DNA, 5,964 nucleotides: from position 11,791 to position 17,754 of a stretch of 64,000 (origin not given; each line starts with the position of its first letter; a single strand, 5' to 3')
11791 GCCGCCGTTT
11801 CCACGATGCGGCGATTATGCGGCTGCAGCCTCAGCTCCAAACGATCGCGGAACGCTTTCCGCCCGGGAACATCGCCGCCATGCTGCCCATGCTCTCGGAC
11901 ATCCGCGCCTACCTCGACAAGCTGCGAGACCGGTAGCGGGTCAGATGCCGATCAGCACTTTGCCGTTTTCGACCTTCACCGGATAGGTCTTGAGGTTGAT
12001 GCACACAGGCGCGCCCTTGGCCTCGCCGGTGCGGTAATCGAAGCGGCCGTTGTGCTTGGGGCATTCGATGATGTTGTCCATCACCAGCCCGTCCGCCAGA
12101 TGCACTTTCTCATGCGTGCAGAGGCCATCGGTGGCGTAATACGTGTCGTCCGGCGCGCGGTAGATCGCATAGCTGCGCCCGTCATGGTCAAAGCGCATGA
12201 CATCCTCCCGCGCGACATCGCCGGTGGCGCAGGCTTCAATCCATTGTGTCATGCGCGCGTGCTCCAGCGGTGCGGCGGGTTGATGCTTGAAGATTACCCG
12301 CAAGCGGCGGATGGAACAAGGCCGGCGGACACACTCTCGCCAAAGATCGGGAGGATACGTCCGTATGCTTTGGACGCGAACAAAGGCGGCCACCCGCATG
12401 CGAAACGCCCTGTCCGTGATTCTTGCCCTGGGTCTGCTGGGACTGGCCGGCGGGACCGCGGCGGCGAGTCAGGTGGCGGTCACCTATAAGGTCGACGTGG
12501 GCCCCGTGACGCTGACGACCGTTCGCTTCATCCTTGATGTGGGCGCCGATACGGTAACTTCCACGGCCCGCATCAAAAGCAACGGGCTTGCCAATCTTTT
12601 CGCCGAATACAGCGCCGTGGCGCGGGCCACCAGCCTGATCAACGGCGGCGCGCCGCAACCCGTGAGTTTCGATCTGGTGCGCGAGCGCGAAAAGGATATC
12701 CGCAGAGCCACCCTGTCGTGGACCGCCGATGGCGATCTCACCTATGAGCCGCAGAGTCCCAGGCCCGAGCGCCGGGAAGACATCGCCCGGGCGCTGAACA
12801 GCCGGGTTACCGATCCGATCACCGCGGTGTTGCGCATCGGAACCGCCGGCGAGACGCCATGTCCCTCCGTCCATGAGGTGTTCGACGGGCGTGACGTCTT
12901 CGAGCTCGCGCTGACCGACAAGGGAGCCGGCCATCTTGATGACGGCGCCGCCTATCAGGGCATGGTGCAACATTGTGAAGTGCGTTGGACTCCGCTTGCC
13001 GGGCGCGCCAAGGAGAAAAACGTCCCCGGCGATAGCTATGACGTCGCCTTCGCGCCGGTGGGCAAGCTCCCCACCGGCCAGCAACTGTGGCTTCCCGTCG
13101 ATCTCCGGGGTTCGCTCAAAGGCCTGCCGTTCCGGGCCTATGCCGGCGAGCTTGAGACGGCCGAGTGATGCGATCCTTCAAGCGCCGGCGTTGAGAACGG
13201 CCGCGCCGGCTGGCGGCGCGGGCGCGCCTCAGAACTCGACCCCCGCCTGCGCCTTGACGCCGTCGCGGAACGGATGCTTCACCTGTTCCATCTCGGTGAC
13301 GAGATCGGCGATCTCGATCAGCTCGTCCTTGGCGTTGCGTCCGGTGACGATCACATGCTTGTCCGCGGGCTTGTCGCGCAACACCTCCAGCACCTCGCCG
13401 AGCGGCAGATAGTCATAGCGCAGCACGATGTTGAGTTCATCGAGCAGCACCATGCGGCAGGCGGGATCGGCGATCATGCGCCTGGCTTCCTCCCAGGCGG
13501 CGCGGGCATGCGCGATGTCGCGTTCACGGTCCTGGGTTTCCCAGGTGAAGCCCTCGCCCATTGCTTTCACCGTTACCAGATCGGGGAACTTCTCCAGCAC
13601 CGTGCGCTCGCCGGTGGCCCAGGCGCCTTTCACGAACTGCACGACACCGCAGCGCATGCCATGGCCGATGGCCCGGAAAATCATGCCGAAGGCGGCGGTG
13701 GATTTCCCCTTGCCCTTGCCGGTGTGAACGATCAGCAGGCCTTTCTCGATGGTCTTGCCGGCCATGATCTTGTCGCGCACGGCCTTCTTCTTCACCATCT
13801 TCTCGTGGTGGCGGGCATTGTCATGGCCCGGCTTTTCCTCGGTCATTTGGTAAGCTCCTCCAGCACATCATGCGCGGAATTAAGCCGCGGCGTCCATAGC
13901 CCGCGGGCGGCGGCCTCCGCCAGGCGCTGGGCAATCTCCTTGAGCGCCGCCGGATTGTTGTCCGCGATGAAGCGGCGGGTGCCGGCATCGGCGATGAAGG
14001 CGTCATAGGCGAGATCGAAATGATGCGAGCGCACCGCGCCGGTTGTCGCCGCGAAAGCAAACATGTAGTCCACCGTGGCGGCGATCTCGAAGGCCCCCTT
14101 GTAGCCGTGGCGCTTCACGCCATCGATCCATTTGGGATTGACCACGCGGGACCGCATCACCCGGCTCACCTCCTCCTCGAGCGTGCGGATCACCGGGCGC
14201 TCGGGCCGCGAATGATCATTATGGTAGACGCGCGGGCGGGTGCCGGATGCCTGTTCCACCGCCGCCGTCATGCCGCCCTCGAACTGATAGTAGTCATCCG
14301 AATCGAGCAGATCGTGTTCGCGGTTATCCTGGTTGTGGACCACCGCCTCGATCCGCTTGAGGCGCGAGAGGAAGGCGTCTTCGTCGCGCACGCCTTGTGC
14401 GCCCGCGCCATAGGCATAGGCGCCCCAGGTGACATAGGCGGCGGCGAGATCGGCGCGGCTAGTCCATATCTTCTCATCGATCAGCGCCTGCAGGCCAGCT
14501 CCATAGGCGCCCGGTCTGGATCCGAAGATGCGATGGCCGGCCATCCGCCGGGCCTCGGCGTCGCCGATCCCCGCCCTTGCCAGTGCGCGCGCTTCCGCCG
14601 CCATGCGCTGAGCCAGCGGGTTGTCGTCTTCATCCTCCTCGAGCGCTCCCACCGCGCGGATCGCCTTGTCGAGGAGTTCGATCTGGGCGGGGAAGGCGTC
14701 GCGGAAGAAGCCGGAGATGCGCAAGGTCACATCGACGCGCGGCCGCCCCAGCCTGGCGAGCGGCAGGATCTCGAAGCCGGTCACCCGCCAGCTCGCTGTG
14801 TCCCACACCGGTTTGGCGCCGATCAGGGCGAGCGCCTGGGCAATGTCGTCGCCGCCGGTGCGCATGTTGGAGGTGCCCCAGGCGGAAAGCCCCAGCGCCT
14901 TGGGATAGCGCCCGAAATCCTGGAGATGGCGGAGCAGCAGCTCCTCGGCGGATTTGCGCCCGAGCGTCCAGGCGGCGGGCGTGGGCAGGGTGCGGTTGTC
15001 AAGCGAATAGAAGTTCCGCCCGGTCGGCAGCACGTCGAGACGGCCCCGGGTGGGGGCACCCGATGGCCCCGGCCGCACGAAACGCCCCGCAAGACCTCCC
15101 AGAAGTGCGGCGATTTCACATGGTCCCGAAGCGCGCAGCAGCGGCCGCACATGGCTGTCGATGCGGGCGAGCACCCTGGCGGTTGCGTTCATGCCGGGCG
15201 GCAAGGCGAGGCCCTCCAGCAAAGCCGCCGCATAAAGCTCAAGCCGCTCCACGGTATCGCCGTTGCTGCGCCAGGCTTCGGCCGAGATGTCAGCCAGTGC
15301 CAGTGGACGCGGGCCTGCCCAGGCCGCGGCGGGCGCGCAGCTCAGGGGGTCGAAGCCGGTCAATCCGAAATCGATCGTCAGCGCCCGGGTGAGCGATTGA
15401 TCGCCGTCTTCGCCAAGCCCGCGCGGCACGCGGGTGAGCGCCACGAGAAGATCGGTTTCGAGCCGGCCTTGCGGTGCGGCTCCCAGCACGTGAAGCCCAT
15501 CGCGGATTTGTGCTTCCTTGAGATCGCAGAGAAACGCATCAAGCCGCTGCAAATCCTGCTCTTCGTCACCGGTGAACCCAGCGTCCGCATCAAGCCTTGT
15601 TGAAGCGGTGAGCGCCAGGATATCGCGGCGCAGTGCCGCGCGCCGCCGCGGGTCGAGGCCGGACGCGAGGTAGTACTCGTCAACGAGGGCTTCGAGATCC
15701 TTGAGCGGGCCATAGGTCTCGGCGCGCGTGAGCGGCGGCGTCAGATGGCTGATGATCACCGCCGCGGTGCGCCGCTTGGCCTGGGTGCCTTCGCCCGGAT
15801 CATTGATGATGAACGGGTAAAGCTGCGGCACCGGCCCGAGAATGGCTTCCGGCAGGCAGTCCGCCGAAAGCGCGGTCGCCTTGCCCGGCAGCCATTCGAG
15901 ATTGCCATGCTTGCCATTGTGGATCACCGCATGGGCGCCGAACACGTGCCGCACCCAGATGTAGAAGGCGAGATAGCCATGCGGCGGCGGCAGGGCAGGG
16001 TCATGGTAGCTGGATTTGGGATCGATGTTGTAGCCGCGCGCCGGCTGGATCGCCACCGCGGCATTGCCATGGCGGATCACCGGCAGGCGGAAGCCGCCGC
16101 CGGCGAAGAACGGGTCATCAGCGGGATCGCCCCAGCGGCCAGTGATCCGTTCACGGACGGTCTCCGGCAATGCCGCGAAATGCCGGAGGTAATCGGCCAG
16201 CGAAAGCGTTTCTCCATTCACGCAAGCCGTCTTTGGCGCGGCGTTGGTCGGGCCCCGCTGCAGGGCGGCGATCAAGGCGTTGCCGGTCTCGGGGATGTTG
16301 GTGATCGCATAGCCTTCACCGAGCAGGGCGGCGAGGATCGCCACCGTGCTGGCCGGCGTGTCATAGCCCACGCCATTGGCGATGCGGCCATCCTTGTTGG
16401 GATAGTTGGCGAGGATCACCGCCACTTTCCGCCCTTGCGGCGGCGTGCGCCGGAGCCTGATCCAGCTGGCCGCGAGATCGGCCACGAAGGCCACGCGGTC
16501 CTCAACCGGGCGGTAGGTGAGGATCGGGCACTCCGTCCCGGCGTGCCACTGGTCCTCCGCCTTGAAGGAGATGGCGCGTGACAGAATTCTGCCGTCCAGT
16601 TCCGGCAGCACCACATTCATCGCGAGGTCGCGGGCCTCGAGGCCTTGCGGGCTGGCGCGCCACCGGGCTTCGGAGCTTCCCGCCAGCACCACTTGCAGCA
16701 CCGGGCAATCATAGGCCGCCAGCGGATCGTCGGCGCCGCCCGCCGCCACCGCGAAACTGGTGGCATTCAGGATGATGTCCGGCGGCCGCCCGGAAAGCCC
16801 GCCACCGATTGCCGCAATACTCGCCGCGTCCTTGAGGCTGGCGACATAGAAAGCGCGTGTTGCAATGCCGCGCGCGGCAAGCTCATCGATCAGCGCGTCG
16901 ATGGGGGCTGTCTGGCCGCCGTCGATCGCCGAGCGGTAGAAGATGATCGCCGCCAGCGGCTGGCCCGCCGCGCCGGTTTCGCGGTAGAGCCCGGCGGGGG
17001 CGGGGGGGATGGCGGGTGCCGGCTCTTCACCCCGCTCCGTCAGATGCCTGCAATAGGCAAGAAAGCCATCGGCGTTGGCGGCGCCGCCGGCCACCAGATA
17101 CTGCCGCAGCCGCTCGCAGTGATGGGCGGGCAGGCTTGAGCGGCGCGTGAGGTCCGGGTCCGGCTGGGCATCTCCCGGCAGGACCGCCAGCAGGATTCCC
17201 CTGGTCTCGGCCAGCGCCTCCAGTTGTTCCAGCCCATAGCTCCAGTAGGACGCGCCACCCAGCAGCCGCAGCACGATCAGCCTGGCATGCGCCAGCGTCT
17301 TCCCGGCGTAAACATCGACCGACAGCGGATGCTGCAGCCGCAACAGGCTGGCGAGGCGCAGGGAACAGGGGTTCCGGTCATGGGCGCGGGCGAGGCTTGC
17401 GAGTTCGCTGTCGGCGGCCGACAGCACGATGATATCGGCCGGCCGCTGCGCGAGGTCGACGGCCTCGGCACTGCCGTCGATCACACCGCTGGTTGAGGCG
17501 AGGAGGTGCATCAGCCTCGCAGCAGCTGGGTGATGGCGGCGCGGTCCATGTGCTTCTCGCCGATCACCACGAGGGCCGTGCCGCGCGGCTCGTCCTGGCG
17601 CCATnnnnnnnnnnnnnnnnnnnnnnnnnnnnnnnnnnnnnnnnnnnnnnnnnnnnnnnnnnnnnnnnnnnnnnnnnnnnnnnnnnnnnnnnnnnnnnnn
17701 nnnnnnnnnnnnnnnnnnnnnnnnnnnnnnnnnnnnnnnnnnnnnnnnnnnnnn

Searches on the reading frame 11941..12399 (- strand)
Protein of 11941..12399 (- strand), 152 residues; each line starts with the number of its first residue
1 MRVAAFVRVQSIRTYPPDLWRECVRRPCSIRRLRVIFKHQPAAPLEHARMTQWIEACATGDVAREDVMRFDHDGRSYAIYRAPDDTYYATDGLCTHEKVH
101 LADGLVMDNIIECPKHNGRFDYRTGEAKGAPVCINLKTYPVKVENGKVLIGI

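Call 32: search_protein_families(library=ncbifam, proteins=[window:11941-12399:-], max_evalue=0.00001)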
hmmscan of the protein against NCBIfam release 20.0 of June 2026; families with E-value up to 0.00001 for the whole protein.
window:11941-12399:- (152 aa): 5 families
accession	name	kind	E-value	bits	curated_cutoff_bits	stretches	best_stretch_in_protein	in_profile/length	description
TIGR02377.1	MocE_fam_FeS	subfamily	2.5e-55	184.7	136.15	1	52-151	1-100/101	MocE family 2Fe-2S type ferredoxin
NF041683.1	ant_diox_AndAb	equivalog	1.5e-23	82.9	150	1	52-151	1-99/100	anthranilate 1,2-dioxygenase ferredoxin subunit AndAb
NF007422.0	PRK09965.1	equivalog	6.9e-22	77.5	113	1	53-151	3-99/106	bifunctional 3-phenylpropionate/cinnamic acid dioxygenase ferredoxin subunit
NF042948.2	3PPDioc_HcaC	equivalog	7.6e-18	64.7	150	1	54-151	4-101/105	3-phenylpropionate/cinnamic acid dioxygenase ferredoxin subunit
TIGR02378.1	nirD_assim_sml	equivalog_domain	8.1e-15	54.9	74.65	1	52-150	1-103/105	nitrite reductase small subunit NirD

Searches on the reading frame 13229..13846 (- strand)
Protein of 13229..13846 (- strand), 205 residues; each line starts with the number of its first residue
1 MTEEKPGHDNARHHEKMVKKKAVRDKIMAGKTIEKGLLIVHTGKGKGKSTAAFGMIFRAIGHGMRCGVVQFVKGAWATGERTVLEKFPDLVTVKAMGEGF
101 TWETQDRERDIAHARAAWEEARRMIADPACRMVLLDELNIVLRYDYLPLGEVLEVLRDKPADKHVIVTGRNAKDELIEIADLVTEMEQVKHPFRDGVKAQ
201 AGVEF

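Call 32: search_protein_families(library=ncbifam, proteins=[window:13229-13846:-], max_evalue=0.00001)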
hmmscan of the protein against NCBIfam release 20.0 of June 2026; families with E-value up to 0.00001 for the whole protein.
window:13229-13846:- (205 aa): 4 families
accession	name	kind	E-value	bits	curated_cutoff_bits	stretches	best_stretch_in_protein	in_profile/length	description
NF004637.0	PRK05986.1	subfamily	3.7e-88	294.4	185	1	9-205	2-197/197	cob(I)yrinic acid a,c-diamide adenosyltransferase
TIGR00708.1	cobA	equivalog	3.8e-70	235.2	167.75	1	34-205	4-177/177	cob(I)yrinic acid a,c-diamide adenosyltransferase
NF005647.0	PRK07413.1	equivalog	3.9e-26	91.7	426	1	14-205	179-382/382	cob(I)yrinic acid a,c-diamide adenosyltransferase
NF005648.0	PRK07414.1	equivalog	4.7e-17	62.1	248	1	29-190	16-176/178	P-loop NTPase family protein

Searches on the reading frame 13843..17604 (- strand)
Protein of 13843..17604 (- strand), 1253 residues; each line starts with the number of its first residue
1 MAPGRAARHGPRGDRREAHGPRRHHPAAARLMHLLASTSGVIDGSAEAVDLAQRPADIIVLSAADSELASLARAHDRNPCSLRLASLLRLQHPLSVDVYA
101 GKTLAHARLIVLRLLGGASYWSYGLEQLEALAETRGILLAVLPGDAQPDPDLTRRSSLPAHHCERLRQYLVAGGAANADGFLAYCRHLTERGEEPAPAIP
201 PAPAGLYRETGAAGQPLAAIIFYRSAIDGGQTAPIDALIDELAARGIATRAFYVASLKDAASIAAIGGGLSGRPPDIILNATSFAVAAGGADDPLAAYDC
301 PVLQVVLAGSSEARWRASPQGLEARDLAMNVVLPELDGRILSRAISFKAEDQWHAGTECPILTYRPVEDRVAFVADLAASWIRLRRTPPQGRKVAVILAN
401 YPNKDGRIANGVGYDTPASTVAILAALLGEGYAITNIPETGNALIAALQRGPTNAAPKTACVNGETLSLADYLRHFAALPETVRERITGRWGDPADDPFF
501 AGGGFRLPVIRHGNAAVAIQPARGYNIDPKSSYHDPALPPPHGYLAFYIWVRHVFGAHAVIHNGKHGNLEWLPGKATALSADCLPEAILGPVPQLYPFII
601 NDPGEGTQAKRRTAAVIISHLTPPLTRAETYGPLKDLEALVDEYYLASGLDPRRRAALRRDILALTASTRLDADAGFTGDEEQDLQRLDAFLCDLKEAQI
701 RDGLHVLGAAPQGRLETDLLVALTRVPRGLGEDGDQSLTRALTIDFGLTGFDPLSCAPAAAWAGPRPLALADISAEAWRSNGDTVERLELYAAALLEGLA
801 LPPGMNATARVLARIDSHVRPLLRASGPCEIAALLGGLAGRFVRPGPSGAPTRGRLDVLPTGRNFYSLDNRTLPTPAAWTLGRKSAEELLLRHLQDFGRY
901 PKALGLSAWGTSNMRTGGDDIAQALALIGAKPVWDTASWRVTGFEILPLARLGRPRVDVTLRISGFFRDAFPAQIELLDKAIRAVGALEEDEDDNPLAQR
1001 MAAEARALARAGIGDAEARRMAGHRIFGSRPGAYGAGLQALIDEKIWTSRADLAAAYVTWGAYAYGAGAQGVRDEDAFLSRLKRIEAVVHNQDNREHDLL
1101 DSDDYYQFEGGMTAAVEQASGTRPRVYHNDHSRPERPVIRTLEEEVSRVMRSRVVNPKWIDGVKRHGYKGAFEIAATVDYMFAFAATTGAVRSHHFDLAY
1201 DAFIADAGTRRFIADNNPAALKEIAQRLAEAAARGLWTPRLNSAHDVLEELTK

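Call 32: search_protein_families(library=ncbifam, proteins=[window:13843-17604:-], max_evalue=0.00001)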
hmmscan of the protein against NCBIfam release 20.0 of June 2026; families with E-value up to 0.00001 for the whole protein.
window:13843-17604:- (1253 aa): 9 families
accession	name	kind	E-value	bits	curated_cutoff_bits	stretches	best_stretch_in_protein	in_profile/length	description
TIGR02257.1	cobalto_cobN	equivalog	0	1584.7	822.05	1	32-1252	1-1221/1226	cobaltochelatase subunit CobN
NF008973.0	PRK12321.1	equivalog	0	1260.4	1235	2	32-718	1-690/1105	cobaltochelatase subunit CobN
NF004646.0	PRK05989.2-4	equivalog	1.7e-192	641.9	1468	1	295-1251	267-1229/1277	cobaltochelatase subunit CobN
TIGR02025.1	BchH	equivalog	1.9e-184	615.5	829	1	213-1251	237-1257/1271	magnesium chelatase subunit H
NF009140.0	PRK12493.1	equivalog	2.9e-172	575.3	1300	2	829-1239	887-1287/1313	magnesium chelatase subunit H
NF004644.0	PRK05989.2-2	equivalog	1.7e-163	546.3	1248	2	829-1249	761-1183/1289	cobaltochelatase subunit CobN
NF009942.0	PRK13405.1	equivalog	8.4e-157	523.8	1166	2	828-1242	818-1222/1245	magnesium chelatase subunit H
NF004645.0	PRK05989.2-3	equivalog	6.7e-146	487.7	1619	2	829-1251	993-1426/1597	cobaltochelatase subunit CobN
NF004643.0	PRK05989.2-1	equivalog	2e-143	479.6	1926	2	830-1242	739-1141/1184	cobaltochelatase subunit CobN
